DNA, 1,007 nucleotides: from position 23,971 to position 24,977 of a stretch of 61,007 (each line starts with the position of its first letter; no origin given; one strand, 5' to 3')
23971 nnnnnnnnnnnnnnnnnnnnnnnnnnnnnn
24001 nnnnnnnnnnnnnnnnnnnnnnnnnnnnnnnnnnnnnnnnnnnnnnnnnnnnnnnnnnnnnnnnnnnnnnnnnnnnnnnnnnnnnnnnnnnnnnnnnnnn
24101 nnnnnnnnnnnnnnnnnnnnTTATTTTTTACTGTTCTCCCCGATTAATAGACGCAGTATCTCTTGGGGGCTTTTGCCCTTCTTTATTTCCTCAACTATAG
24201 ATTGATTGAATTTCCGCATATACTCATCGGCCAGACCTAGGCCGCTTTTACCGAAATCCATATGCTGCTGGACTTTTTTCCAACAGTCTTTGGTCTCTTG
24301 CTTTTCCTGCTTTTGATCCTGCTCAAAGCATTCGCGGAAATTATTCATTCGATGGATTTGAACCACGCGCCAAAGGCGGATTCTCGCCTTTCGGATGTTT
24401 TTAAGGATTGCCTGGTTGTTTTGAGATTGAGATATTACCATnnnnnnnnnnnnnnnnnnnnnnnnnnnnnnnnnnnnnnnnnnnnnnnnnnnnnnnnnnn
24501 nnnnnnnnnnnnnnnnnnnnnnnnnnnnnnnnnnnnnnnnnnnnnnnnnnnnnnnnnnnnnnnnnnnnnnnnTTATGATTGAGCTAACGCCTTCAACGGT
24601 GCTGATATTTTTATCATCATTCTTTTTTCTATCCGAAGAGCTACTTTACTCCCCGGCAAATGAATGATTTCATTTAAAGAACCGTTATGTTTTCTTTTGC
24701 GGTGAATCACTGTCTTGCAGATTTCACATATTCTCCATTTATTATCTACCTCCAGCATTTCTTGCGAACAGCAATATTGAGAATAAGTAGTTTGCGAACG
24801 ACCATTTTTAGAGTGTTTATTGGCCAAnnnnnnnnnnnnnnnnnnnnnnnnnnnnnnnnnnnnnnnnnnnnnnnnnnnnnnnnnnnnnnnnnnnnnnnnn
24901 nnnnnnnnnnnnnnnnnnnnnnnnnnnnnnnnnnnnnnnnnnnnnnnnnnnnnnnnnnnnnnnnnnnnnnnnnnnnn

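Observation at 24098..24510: Gene enclosed by a 14-bp SD/anti-SD inverted repeat and butted against tRNA-Glu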

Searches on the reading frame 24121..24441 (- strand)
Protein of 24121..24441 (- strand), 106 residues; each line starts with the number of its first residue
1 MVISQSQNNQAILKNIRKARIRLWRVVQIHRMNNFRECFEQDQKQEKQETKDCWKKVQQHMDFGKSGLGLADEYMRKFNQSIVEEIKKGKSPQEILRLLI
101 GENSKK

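Call 6: search_protein_families(library=pfam, proteins=[window:24121-24441:-], max_evalue=1)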
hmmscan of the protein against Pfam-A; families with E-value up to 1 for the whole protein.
window:24121-24441:- (106 aa): 5 families
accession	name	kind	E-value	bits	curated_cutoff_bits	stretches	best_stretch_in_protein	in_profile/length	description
PF02572.21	CobA_CobO_BtuR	-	0.0058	17.3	25.7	1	16-85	54-116/172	ATP:corrinoid adenosyltransferase BtuR/CobO/CobP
PF14022.11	DUF4238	-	0.014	15.3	27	1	8-81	83-156/281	Protein of unknown function (DUF4238)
PF08059.18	SEP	-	0.03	15.4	27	1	74-96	18-40/75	SEP domain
PF04339.18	FemAB_like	-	0.09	12.3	27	1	6-91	110-192/369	Peptidogalycan biosysnthesis/recognition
PF04255.20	DUF433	-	0.31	11.3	23.6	0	80-97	22-39/56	Protein of unknown function (DUF433)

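Call 14: find_homologous_proteins(query=window:24121-24441:-, max_evalue=0.01)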
Query window:24121-24441:- (106 aa): 1 proteins with E <= 0.01 among 3 candidates.
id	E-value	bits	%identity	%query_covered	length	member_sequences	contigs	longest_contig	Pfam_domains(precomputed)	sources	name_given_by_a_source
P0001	2.0e-62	225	100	100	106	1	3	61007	-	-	-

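Call 16: find_encoding_contigs(protein=P0001, flank=6000, max_places=10)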
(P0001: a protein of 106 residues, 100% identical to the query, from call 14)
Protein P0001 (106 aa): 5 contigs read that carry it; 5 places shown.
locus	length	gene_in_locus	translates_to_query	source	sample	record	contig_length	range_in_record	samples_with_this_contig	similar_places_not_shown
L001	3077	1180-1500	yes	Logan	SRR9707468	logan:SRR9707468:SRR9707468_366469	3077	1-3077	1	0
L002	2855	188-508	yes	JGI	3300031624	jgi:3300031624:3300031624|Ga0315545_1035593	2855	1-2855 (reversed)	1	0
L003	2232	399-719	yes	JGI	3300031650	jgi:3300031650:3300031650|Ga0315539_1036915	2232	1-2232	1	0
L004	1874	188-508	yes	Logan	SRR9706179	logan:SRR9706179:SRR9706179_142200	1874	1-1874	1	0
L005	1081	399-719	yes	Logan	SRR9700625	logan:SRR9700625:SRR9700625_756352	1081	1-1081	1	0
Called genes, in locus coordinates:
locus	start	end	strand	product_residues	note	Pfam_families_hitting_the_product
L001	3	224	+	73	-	?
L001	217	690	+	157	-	-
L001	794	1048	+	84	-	-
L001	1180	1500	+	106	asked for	-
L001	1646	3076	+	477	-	?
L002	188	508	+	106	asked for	-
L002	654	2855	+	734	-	?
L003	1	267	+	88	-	?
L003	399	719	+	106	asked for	-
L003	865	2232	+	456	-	?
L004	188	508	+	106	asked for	-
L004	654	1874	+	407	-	?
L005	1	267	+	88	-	?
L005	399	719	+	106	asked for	-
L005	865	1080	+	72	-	?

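Call 21: search_protein_families(library=ncbifam, proteins=[window:24121-24441:-], max_evalue=0.01)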
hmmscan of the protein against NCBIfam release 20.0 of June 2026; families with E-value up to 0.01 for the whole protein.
window:24121-24441:- (106 aa): 0 families

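Call 22: search_protein_families(library=phrogs, proteins=[window:24121-24441:-], max_evalue=0.1)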
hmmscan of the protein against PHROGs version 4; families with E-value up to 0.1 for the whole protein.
window:24121-24441:- (106 aa): 1 family
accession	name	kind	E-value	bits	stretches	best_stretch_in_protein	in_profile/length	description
phrog_29944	-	unknown function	0.04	15.1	0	39-76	28-63/68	-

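Call 23: search_protein_representatives(protein=window:24121-24441:-)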
Query: 106 residues. Proteins with E-value up to 0.001 (for the whole library): 11; up to 1e-10: 3; up to 1e-30: 1. The best 11 are listed.
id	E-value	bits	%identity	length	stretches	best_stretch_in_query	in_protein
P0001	6.5e-63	225.3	100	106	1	1-106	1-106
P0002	1.6e-12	63.7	52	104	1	17-106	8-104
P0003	3.7e-12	62.6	45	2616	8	53-80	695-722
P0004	3.4e-08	49.9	30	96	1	17-106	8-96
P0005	3.4e-08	49.8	40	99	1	17-106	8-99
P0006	9.5e-06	42.0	41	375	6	54-95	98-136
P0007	9.7e-05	38.8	29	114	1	14-100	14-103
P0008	1.2e-04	38.4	45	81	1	33-105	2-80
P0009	1.3e-04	38.4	44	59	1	48-100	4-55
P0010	1.8e-04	37.9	39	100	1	19-101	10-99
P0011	2.0e-04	37.8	44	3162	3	55-80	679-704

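Call 25: find_encoding_contigs(protein=P0002, flank=3000, max_places=4)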
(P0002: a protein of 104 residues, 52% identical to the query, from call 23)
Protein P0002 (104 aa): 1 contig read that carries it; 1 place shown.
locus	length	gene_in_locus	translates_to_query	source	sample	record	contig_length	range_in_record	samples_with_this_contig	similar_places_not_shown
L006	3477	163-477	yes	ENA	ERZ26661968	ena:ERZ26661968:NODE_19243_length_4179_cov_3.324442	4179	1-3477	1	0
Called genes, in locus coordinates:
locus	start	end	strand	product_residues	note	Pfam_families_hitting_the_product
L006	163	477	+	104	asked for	-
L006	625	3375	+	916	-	PF00690:Cation_ATPase_N, PF00122:E1-E2_ATPase, PF00702:Hydrolase, PF13246:Cation_ATPase, PF08282:Hydrolase_3 (faint), PF00689:Cation_ATPase_C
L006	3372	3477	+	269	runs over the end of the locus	?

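Call 28: find_encoding_contigs(protein=P0004, flank=3000, max_places=4)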
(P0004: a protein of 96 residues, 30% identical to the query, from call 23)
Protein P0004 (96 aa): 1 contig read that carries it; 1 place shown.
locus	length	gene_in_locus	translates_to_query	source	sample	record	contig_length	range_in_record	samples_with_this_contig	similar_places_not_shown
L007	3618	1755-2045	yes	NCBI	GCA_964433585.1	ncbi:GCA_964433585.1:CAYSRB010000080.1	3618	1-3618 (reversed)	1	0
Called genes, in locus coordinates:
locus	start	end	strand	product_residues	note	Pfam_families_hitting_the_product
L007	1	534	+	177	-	?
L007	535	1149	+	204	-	-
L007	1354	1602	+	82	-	-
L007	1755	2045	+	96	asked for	-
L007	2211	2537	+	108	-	-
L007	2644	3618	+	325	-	?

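Call 29: find_encoding_contigs(protein=P0005, flank=3000, max_places=4)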
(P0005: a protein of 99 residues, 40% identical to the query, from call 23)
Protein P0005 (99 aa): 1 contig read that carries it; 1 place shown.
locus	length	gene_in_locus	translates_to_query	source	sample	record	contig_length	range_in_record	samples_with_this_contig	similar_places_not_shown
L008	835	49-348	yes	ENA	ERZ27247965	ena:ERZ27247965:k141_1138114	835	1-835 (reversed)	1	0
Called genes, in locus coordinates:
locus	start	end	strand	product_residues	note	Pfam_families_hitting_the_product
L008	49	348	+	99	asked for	-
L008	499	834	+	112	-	?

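Call 35: find_homologous_proteins(query=A1, max_evalue=0.001)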
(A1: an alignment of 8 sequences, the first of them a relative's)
Query A1 (8 sequences) (106 aa, profile of the alignment): 15 proteins with E <= 0.001 among 423 candidates.
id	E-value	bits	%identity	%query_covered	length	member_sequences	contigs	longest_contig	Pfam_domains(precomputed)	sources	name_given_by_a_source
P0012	7.0e-40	153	40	89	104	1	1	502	-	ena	-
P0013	3.9e-36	141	41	82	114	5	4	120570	-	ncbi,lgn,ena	-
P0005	4.7e-36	141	40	82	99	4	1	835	-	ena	-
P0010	1.2e-35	140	35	86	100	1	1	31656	-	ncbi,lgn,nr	ncbi:MAG: hypothetical protein Q8P63_02785 [Candidatus Nealsonbacteria bacterium]|nr:hypothetical pr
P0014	1.4e-35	139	38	82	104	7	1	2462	-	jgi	-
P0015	1.8e-35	139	42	82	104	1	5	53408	-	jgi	jgi:hypothetical protein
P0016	1.8e-35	139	38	82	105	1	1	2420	-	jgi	-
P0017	2.8e-35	138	38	82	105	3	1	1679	-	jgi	-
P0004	8.8e-34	134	31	82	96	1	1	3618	-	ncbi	-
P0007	2.0e-30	123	27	81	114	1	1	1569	-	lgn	-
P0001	3.4e-30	122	100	100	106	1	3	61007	-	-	-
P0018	1.3e-28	117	42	56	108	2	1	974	-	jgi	jgi:hypothetical protein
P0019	1.4e-25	107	39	71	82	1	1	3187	-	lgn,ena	-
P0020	8.5e-24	101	38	82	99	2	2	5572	-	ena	-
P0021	8.6e-12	63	34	50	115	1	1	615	-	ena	-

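Call 36: find_encoding_contigs(protein=P0013, flank=2500, max_places=4)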
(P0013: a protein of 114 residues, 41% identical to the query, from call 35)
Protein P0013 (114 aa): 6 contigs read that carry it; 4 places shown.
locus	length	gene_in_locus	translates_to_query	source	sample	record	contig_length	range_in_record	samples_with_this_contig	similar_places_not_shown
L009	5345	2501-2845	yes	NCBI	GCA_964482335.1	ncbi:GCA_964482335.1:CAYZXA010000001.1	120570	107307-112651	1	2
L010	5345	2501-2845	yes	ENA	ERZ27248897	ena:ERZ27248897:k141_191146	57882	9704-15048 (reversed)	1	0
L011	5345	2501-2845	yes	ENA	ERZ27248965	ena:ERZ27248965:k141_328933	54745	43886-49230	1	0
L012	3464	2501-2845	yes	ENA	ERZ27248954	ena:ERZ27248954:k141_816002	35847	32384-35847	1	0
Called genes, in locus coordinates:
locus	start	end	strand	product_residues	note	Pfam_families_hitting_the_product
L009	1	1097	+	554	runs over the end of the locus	PF03717:PBP_dimer, PF00905:Transpeptidase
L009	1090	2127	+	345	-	PF08245:Mur_ligase_M (weak), PF02875:Mur_ligase_C (weak)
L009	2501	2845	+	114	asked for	-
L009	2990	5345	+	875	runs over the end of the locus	PF00690:Cation_ATPase_N, PF00122:E1-E2_ATPase, PF00702:Hydrolase, PF13246:Cation_ATPase, PF08282:Hydrolase_3 (faint), PF00689:Cation_ATPase_C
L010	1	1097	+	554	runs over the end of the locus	PF03717:PBP_dimer, PF00905:Transpeptidase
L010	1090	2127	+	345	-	PF08245:Mur_ligase_M (weak), PF02875:Mur_ligase_C (weak)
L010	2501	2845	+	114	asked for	-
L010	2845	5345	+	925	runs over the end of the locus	PF00690:Cation_ATPase_N, PF00122:E1-E2_ATPase, PF00702:Hydrolase, PF13246:Cation_ATPase, PF08282:Hydrolase_3 (faint), PF00689:Cation_ATPase_C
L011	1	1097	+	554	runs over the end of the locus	PF03717:PBP_dimer, PF00905:Transpeptidase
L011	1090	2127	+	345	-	PF08245:Mur_ligase_M (weak), PF02875:Mur_ligase_C (weak)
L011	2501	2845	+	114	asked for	-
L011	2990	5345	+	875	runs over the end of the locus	PF00690:Cation_ATPase_N, PF00122:E1-E2_ATPase, PF00702:Hydrolase, PF13246:Cation_ATPase, PF08282:Hydrolase_3 (faint), PF00689:Cation_ATPase_C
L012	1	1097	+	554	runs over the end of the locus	PF03717:PBP_dimer, PF00905:Transpeptidase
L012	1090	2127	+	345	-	PF08245:Mur_ligase_M (weak), PF02875:Mur_ligase_C (weak)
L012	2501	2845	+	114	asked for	-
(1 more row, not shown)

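Call 37: find_encoding_contigs(protein=P0010, flank=2500, max_places=2)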
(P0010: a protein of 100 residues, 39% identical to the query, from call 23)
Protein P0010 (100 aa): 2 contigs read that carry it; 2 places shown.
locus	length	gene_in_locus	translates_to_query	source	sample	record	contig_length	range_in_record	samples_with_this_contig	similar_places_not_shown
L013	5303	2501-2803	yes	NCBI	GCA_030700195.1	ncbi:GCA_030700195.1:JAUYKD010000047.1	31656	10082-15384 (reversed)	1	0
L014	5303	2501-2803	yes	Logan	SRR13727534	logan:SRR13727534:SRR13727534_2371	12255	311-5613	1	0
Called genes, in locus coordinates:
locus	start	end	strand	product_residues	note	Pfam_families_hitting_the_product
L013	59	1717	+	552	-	PF03717:PBP_dimer, PF00905:Transpeptidase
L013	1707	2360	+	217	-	PF08245:Mur_ligase_M (weak)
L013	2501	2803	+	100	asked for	-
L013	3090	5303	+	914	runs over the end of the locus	PF00690:Cation_ATPase_N, PF00122:E1-E2_ATPase, PF13246:Cation_ATPase, PF00702:Hydrolase, PF08282:Hydrolase_3 (faint), PF00689:Cation_ATPase_C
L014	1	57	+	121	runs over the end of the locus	?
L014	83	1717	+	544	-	PF03717:PBP_dimer, PF00905:Transpeptidase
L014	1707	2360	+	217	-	PF08245:Mur_ligase_M (weak)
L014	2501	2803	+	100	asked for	-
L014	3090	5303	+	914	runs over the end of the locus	PF00690:Cation_ATPase_N, PF00122:E1-E2_ATPase, PF13246:Cation_ATPase, PF00702:Hydrolase, PF08282:Hydrolase_3 (faint), PF00689:Cation_ATPase_C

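Call 38: find_encoding_contigs(protein=P0015, flank=2500, max_places=3)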
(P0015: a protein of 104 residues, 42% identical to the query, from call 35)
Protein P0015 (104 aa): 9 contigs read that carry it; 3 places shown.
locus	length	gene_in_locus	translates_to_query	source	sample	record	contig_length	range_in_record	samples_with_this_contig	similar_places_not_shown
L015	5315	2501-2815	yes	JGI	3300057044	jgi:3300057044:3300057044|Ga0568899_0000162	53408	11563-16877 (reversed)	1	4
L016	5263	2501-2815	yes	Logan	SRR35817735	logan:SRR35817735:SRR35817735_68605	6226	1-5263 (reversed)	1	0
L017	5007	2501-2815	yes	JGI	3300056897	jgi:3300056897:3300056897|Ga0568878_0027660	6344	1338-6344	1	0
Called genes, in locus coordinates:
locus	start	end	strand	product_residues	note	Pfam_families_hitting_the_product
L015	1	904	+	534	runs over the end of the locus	PF03717:PBP_dimer, PF00905:Transpeptidase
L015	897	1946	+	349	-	PF08245:Mur_ligase_M (weak), PF02875:Mur_ligase_C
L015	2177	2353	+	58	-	-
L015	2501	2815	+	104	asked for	-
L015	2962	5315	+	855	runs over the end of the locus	PF00690:Cation_ATPase_N, PF00122:E1-E2_ATPase, PF00702:Hydrolase, PF13246:Cation_ATPase, PF08282:Hydrolase_3 (faint), PF00689:Cation_ATPase_C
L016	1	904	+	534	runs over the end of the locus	PF03717:PBP_dimer, PF00905:Transpeptidase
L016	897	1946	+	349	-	PF08245:Mur_ligase_M (weak), PF02875:Mur_ligase_C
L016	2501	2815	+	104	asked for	-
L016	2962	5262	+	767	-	?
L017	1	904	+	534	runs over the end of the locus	PF03717:PBP_dimer, PF00905:Transpeptidase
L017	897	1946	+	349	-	PF08245:Mur_ligase_M (weak), PF02875:Mur_ligase_C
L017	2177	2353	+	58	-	-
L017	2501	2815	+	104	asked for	-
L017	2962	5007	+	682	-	?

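Call 39: find_encoding_contigs(protein=P0007, flank=2500, max_places=2)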
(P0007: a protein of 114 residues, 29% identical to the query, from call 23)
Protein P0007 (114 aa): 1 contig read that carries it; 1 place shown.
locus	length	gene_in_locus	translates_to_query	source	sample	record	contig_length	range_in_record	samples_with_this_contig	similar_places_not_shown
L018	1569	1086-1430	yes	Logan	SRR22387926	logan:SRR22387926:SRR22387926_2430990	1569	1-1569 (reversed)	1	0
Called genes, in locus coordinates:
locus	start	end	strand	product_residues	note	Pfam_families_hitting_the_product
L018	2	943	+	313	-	?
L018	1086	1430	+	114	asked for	-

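Call 45: find_related_loci(query=A2, collection=genome_contigs, flank=1500)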
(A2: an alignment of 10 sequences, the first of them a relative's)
Query A2 (104 aa) in genome_contigs; peptide patterns used: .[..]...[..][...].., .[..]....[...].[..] (x = any residue, [..] = any of these).
100 stretches matched a pattern; 1 encode a relative of the query (tblastn E <= 1e-3); 1 distinct loci.
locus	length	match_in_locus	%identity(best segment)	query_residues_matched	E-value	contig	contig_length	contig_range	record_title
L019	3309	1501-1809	56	1-104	2e-38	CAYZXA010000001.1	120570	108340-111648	MAG TPA_asm: uncultured Candidatus Saccharibacteria bacterium isolate SRP178699_co2_33 genome assembly, contig: NODE_18_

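Call 46: find_related_loci(query=A2, collection=metagenome_contigs, flank=1000)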
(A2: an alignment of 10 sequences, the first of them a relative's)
Query A2 (104 aa) in metagenome_contigs; peptide patterns used: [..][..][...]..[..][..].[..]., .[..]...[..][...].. (x = any residue, [..] = any of these).
130 stretches matched a pattern; 8 encode a relative of the query (tblastn E <= 1e-3); 8 distinct loci.
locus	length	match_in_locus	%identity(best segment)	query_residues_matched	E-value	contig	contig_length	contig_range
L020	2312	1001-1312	75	1-104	2e-54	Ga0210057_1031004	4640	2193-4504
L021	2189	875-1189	76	1-104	3e-54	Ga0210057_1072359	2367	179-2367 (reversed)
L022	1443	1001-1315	76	1-104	2e-54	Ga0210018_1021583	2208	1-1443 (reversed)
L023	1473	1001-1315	71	1-104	6e-49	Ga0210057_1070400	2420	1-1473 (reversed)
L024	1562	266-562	68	1-104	4e-42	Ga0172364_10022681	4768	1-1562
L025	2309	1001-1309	56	1-104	9e-38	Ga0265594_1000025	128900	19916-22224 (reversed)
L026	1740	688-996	54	1-104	3e-34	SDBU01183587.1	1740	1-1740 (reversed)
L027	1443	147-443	46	1-104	1e-25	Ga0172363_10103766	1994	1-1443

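Call 52: find_encoding_contigs(protein=P0018, flank=1500, max_places=2)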
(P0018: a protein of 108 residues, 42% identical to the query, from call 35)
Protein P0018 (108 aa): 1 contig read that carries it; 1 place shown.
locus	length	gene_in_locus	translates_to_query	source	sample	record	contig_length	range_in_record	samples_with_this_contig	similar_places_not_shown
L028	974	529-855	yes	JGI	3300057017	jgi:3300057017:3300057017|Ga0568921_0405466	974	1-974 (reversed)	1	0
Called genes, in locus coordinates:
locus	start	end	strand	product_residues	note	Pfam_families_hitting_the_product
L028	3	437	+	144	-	?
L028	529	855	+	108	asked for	-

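Call 53: find_encoding_contigs(protein=P0021, flank=1500, max_places=2)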
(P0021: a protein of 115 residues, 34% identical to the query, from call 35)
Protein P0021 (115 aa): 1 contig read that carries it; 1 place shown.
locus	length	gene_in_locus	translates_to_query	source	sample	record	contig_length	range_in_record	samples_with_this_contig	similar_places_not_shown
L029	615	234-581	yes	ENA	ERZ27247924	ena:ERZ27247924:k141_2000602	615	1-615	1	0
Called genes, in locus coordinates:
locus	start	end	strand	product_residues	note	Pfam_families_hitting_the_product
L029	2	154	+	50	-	?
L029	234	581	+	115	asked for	-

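Call 54: find_encoding_contigs(protein=P0019, flank=1500, max_places=2)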
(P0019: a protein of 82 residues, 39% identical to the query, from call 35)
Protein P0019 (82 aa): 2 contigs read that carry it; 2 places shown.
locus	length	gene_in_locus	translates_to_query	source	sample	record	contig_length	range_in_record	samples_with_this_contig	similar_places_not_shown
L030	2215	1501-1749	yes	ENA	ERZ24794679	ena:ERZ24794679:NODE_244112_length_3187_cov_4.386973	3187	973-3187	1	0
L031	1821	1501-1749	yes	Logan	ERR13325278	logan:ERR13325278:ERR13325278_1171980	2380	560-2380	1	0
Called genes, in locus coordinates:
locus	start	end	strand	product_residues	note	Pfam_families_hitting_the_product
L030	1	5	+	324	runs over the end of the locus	?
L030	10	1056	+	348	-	PF08245:Mur_ligase_M, PF02875:Mur_ligase_C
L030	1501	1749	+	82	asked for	-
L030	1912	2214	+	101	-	?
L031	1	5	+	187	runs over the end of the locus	?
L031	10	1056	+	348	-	PF08245:Mur_ligase_M, PF02875:Mur_ligase_C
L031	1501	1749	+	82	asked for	-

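Call 55: find_encoding_contigs(protein=P0012, flank=1500, max_places=2)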
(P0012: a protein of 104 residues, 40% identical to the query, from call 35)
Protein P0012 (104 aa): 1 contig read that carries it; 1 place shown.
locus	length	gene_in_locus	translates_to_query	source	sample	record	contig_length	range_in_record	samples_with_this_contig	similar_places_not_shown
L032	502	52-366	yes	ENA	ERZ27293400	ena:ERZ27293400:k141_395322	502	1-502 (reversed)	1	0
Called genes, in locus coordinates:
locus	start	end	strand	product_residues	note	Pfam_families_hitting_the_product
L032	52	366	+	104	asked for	-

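Call 69: search_solved_structures(query=A4, max_evalue=1)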
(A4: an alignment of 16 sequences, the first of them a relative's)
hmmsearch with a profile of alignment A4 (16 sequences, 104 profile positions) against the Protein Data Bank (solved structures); distinct sequences matched with E-value up to 1: 7.
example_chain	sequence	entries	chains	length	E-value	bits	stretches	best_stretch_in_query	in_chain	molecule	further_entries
2fcw_A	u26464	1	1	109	0.053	16.9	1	29-75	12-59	Alpha-2-macroglobulin receptor-associated protein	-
2ftu_A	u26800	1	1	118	0.062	16.7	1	29-75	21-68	Alpha-2-macroglobulin receptor-associated protein, domain 3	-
4yy2_A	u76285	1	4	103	0.095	16.1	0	76-101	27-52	dTor_3x33L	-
4yy5_A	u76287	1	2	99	0.12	15.7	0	75-101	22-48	dTor_3x33L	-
9qaw_L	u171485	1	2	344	0.2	15.1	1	29-75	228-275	Alpha-2-macroglobulin receptor-associated protein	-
2p01_A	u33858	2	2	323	0.21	15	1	29-75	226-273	Alpha-2-macroglobulin receptor-associated protein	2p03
4aqr_D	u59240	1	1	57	0.46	13.9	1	9-50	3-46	CALCIUM-TRANSPORTING ATPASE 8, PLASMA MEMBRANE-TYPE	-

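Call 70: search_protein_families(library=pfam, alignment_id=A4, max_evalue=0.1)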
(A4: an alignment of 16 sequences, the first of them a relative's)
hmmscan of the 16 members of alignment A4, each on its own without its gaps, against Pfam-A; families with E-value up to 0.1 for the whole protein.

A. member 1, P0001 (106 aa): 4 families
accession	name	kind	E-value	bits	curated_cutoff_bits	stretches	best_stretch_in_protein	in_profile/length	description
PF02572.21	CobA_CobO_BtuR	-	0.0058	17.3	25.7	1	16-85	54-116/172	ATP:corrinoid adenosyltransferase BtuR/CobO/CobP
PF14022.11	DUF4238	-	0.014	15.3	27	1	8-81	83-156/281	Protein of unknown function (DUF4238)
PF08059.18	SEP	-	0.03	15.4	27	0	74-96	18-40/75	SEP domain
PF04339.18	FemAB_like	-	0.09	12.3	27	1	6-91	110-192/369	Peptidogalycan biosysnthesis/recognition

B. families by the number of members that match (of 16 scanned): 10 families
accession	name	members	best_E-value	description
PF20135.4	DUF6525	2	0.037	Family of unknown function (DUF6525)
PF02572.21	CobA_CobO_BtuR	1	0.0058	ATP:corrinoid adenosyltransferase BtuR/CobO/CobP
PF14022.11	DUF4238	1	0.014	Protein of unknown function (DUF4238)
PF05060.20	MGAT2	1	0.014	N-acetylglucosaminyltransferase II (MGAT2)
PF19908.4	DUF6381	1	0.026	Family of unknown function (DUF6381)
PF08059.18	SEP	1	0.03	SEP domain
PF08383.16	Maf_N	1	0.036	Maf N-terminal region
PF20592.3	pAdhesive_10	1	0.039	Putative adhesin domain (group 10)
PF12255.14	TcdB_toxin_midC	1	0.061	Insecticide toxin TcdB middle/C-terminal region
PF04339.18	FemAB_like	1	0.09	Peptidogalycan biosysnthesis/recognition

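Call 80: predict_structure(alignment_id=A4)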
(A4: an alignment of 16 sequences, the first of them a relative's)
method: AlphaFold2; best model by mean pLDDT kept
length: 106 residues; sequences in the alignment: 16
mean_pLDDT: 87.5   pTM: 0.75
mean pLDDT of the five models: 87.5, 84.7, 83.7, 68.6, 67.6
residues with pLDDT >= 90: 70; 70-90: 25; 50-70: 8; < 50: 3
segments of 3 or more residues with pLDDT < 50: 104-106
pLDDT, mean of each block of 10 residues (from residue 1): 69 87 95 93 81 94 95 95 95 92 52
secondary structure, 60 per line:
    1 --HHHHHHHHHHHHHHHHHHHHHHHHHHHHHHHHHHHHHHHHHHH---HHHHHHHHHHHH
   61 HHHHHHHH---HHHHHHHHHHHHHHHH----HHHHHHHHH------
elements in order: H3-45 H49-68 H72-87 H92-100

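Call 84: fold_search(model_id=the predicted structure, library=pdb)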
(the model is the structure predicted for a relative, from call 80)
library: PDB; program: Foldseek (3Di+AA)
matches with E <= 10: 32; with E <= 0.001: 0
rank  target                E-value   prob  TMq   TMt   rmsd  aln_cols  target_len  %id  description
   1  11dg_T                1.8e+00  0.20  0.34  0.39   6.6        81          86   12  Chimeric Escherichia coli 70S ribosome containing an evolved Vibrio cholerae 16S rRNA (VC-S4.4) (released 2026-04-08)
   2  8uu4_t                2.1e+00  0.30  0.39  0.46   5.5        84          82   13  Cryo-EM structure of the Listeria innocua 70S ribosome in complex with HPF (structure I-A) (released 2024-02-28)
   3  7nhn_u                2.3e+00  0.54  0.48  0.59   3.9        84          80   13  VgaL, an antibiotic resistance ABCF, in complex with 70S ribosome from Listeria monocytogenes (released 2021-05-05)
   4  6vwm_s                2.8e+00  0.16  0.35  0.41   6.4        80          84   12  70S ribosome bound to HIV frameshifting stem-loop (FSS) and P-site tRNA (non-rotated conformation, Structure I) (released 2020-06-03)
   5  7p7q_u                3.8e+00  0.14  0.34  0.41   5.5        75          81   11  E. faecalis 70S ribosome bound by PoxtA-EQ2, high-resolution combined volume (released 2022-02-23)
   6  8buu_t                3.8e+00  0.14  0.35  0.40   6.2        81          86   12  ARE-ABCF VmlR2 bound to a 70S ribosome (released 2023-04-05)
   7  7jrq                  3.8e+00  0.11  0.35  0.30   9.3       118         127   17  Crystallographically Characterized De Novo Designed Mn-Diphenylporphyrin Binding Protein (released 2021-01-13)
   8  3a98_C                4.0e+00  0.13  0.33  0.25   9.6        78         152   14  Crystal structure of the complex of the interacting regions of DOCK2 and ELMO1 (released 2010-10-27)
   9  7nhk_u                4.3e+00  0.13  0.35  0.42   5.4        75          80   13  LsaA, an antibiotic resistance ABCF, in complex with 70S ribosome from Enterococcus faecalis (released 2021-05-05)
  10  2y3h_C                4.5e+00  0.07  0.31  0.30  10.0        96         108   16  E63Q mutant of Cupriavidus metallidurans CH34 CnrXs (released 2011-03-30)
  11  6o8z_t                4.8e+00  0.16  0.37  0.46   5.7        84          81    7  Cryo-EM image reconstruction of the 70S Ribosome Enterococcus faecalis Class04 (released 2020-09-16)
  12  2nox_D                6.1e+00  0.25  0.42  0.18   2.0        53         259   21  Crystal structure of tryptophan 2,3-dioxygenase from Ralstonia metallidurans (released 2006-12-19)
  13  6qhd_A                6.1e+00  0.10  0.41  0.10  12.5       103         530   14  Lysine acetylated and tyrosine phosphorylated STAT3 in a complex with DNA (released 2019-06-19)
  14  2y39                  6.1e+00  0.06  0.33  0.32   9.2        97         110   15  Ni-bound form of Cupriavidus metallidurans CH34 CnrXs (released 2011-03-30)
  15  9lgo_I                6.9e+00  0.14  0.52  0.34  15.0       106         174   17  Cryo-EM structure of the SPATA5-SPATA5L1-CINP-C1orf109 complex (released 2025-04-23)
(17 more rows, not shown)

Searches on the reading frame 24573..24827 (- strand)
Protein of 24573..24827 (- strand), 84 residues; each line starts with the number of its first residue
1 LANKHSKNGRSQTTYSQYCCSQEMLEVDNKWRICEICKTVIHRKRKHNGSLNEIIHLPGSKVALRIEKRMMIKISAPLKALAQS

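Call 6: search_protein_families(library=pfam, proteins=[window:24573-24827:-], max_evalue=1)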
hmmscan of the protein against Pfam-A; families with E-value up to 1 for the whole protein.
window:24573-24827:- (84 aa): 1 family
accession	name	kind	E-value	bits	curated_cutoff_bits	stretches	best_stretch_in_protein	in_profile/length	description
PF21199.3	LAMININ_IV_B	-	0.066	13.1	27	1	6-41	171-205/210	Laminin IV type B domain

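Call 21: search_protein_families(library=ncbifam, proteins=[window:24573-24827:-], max_evalue=0.01)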
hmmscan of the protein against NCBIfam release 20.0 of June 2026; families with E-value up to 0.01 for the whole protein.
window:24573-24827:- (84 aa): 0 families

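Call 22: search_protein_families(library=phrogs, proteins=[window:24573-24827:-], max_evalue=0.1)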
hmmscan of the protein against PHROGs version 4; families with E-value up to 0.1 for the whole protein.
window:24573-24827:- (84 aa): 0 families
